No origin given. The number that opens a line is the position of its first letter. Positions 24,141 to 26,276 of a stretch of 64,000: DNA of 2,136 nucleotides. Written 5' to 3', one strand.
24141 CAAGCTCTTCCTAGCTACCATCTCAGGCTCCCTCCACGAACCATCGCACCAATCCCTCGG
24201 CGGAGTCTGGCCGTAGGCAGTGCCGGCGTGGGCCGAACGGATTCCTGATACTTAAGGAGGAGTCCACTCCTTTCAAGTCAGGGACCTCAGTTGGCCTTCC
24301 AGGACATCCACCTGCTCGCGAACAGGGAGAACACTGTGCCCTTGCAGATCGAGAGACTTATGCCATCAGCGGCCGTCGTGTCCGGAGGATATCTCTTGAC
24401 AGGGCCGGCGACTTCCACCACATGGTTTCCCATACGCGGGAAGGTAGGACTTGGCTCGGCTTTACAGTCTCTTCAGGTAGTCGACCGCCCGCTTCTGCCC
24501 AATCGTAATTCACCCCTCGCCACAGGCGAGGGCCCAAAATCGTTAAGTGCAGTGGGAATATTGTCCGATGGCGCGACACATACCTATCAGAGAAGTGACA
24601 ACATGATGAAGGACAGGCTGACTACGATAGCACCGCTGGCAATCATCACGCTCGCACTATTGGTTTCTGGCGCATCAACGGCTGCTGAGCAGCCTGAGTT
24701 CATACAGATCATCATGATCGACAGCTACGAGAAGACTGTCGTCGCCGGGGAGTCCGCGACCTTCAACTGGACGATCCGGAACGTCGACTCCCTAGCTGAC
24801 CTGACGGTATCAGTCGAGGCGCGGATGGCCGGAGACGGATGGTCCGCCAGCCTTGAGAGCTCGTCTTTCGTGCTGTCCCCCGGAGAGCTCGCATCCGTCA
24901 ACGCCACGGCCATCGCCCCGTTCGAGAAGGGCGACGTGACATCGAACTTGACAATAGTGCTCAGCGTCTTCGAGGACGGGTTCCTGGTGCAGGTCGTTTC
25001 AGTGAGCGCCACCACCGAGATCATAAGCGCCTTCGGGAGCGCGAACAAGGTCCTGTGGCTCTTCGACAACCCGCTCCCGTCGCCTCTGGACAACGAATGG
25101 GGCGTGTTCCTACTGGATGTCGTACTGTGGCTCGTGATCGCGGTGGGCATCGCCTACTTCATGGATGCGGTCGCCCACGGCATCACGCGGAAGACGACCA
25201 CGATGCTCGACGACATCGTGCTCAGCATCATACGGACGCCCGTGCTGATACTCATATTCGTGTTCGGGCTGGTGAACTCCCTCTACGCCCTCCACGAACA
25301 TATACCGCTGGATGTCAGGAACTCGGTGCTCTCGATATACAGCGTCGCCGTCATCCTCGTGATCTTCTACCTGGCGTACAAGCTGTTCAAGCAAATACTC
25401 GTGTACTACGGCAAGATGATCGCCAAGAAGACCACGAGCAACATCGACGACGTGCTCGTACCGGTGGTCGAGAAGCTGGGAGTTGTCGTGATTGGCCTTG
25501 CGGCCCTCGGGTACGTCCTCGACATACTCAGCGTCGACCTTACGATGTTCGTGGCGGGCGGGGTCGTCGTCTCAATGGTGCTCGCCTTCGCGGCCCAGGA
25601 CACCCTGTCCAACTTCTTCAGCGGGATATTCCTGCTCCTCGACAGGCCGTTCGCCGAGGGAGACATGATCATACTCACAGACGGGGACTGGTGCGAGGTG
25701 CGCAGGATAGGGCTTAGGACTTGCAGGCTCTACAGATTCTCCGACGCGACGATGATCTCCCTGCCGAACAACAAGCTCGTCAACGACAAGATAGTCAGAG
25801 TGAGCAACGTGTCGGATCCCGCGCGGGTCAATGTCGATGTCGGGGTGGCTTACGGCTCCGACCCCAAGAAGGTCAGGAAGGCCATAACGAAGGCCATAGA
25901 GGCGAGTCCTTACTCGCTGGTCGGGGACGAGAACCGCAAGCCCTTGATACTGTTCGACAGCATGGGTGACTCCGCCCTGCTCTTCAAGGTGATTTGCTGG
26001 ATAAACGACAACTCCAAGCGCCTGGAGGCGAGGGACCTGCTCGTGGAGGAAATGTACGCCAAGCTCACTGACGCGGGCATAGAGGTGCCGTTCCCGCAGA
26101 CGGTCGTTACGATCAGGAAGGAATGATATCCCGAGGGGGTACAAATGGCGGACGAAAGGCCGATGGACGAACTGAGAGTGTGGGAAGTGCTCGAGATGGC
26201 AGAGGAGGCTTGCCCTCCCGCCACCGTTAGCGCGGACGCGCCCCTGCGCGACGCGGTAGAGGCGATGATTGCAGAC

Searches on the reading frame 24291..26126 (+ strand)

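Call 64: search_protein_families(library=pfam, proteins=[window:24291-26126:+], max_evalue=0.0001)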
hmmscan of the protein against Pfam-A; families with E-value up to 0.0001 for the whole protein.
window:24291-26126:+ (611 aa): 2 families
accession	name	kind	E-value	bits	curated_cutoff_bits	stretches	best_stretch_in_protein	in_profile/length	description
PF21082.3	MS_channel_3rd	-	4.7e-10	40.2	21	1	513-598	1-87/88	Mechanosensitive ion channel MscS, C-terminal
PF00924.24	MS_channel_2nd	-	8.5e-10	39.1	20.2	1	437-502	1-64/68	Mechanosensitive ion channel, beta-domain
